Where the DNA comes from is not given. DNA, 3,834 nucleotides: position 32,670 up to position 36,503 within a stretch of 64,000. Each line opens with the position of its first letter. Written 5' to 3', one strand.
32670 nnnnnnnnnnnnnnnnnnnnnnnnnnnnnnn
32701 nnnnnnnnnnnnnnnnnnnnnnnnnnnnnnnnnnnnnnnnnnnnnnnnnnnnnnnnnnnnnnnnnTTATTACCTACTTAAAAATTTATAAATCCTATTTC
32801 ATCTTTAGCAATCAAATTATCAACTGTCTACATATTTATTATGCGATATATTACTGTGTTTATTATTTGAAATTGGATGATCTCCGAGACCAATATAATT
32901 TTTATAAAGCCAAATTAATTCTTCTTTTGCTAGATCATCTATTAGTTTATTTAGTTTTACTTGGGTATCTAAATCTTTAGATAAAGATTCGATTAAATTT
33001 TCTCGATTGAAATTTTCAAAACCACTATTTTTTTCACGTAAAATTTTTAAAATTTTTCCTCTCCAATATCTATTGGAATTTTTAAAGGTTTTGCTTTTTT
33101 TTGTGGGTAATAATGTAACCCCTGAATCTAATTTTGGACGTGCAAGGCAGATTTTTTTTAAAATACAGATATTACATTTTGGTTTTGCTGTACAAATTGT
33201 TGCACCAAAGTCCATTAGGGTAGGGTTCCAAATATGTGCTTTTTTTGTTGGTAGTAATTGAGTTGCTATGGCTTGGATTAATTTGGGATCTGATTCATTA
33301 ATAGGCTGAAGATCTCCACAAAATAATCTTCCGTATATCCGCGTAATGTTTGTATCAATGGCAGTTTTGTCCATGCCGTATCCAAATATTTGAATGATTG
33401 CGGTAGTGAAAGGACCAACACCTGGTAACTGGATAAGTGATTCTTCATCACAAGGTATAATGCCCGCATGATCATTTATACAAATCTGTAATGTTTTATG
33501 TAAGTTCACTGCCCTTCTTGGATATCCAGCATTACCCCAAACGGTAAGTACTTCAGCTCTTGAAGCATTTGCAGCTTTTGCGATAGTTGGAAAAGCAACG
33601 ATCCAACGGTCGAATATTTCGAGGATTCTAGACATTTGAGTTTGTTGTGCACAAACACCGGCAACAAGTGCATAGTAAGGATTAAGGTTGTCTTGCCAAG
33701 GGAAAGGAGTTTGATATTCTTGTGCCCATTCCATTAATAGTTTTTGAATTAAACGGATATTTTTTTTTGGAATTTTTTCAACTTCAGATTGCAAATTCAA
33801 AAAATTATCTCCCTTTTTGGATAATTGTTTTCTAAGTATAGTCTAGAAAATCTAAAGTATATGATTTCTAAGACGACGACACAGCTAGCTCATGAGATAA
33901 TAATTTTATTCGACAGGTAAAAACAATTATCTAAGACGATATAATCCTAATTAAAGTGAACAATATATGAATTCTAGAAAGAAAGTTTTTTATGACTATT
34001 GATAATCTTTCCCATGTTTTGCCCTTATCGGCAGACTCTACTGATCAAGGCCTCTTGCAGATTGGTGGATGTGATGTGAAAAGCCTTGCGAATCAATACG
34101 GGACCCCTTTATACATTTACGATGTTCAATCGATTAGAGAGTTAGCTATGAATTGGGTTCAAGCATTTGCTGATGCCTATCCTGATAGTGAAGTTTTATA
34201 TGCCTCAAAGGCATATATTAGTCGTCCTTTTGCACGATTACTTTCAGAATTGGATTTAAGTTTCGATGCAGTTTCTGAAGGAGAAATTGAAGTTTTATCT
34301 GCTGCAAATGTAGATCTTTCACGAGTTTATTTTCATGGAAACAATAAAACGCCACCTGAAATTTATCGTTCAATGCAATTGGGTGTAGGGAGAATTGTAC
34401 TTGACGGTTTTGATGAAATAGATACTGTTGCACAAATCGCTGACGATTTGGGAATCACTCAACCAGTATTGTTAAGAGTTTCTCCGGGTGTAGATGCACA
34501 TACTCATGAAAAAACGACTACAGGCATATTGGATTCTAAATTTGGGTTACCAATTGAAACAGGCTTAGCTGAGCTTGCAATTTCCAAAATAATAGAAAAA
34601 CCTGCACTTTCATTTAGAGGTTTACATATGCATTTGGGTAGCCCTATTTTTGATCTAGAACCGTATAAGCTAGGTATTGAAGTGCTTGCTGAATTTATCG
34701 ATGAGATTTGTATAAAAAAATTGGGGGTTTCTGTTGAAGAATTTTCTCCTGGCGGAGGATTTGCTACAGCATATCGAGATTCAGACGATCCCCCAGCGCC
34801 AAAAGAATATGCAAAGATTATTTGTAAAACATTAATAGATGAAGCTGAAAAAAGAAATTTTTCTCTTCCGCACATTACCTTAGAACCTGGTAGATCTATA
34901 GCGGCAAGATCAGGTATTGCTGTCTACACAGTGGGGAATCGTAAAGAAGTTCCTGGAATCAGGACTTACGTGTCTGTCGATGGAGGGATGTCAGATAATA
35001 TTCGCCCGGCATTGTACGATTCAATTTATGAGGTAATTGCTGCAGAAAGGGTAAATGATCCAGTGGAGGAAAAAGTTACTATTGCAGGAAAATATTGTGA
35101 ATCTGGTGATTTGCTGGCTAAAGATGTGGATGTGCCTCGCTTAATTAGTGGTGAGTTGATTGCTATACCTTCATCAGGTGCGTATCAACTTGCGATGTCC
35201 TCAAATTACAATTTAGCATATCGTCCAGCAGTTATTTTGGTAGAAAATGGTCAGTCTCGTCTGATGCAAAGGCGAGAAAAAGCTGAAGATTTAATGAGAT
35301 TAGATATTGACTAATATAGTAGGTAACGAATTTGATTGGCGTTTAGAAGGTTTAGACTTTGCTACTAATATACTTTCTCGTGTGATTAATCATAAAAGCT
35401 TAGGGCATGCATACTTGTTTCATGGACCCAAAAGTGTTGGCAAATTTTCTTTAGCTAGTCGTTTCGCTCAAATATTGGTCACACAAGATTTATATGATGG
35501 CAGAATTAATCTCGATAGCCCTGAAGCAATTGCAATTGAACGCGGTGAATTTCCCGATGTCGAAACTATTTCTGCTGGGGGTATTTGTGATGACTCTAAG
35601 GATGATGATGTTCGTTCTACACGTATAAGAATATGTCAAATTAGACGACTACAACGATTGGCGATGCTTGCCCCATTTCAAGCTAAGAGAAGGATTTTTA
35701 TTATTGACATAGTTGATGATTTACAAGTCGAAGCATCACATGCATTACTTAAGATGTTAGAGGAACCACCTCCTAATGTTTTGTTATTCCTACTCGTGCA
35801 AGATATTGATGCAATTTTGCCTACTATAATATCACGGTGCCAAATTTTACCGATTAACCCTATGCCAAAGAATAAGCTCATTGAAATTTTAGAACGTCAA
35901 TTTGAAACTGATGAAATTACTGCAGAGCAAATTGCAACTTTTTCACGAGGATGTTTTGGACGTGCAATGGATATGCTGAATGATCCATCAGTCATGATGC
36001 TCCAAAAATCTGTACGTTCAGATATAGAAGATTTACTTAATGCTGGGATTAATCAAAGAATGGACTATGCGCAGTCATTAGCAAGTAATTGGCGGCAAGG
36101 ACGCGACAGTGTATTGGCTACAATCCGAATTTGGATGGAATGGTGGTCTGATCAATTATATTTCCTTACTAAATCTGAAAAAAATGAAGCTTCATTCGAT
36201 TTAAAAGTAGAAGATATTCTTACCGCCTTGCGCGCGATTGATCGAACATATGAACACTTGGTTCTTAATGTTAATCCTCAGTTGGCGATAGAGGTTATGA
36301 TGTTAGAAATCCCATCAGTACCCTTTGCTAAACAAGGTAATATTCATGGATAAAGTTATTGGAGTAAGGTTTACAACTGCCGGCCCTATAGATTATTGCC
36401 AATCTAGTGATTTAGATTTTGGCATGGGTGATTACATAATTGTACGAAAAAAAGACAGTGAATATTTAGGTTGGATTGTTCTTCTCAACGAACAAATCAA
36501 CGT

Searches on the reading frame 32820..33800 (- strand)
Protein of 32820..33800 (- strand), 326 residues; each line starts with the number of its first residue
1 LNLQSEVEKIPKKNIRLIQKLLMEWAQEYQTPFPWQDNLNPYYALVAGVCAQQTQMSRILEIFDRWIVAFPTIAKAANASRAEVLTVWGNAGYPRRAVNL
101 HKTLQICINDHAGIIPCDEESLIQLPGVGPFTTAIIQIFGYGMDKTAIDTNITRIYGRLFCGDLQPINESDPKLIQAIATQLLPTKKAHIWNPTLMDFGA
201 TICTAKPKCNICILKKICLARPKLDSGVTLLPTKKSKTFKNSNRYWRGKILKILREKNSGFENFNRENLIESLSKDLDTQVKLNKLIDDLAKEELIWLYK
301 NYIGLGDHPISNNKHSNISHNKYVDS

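Call 31: search_protein_families(library=pfam, proteins=[window:32820-33800:-], max_evalue=0.001)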
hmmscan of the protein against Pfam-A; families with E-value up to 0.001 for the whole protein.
window:32820-33800:- (326 aa): 1 family
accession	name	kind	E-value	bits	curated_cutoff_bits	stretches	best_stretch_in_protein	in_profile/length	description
PF00730.31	HhH-GPD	-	8.7e-11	42.6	26.2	1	46-163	1-90/108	HhH-GPD superfamily base excision DNA repair protein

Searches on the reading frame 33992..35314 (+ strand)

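Call 24: search_protein_families(library=pfam, proteins=[window:33992-35314:+], max_evalue=0.001)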
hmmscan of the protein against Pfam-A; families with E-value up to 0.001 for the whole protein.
window:33992-35314:+ (440 aa): 2 families
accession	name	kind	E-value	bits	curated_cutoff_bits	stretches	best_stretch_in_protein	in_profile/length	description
PF02784.22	Orn_Arg_deC_N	-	2.2e-47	162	23.4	1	56-305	8-247/247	Pyridoxal-dependent decarboxylase, pyridoxal binding domain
PF00278.28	Orn_DAP_Arg_deC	-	6.5e-18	65.2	23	1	41-396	2-95/95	Pyridoxal-dependent decarboxylase, C-terminal sheet domain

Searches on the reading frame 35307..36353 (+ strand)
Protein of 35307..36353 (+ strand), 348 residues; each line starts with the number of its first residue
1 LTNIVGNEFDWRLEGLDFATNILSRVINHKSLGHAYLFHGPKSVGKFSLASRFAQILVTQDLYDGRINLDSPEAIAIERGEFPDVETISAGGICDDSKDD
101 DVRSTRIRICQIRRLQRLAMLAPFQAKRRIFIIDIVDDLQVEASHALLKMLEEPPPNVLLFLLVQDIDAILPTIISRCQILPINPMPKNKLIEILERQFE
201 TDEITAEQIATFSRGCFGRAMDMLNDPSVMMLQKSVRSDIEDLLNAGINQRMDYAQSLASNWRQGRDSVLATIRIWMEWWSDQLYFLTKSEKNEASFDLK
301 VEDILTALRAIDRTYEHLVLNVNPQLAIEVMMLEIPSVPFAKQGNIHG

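Call 24: search_protein_families(library=pfam, proteins=[window:35307-36353:+], max_evalue=0.001)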
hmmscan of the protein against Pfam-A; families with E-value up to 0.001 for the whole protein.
window:35307-36353:+ (348 aa): 1 family
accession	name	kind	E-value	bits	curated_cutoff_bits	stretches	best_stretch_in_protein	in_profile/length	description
PF13177.12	DNA_pol3_delta2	-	3.6e-37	128.3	27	1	20-186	6-160/161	DNA polymerase III, delta subunit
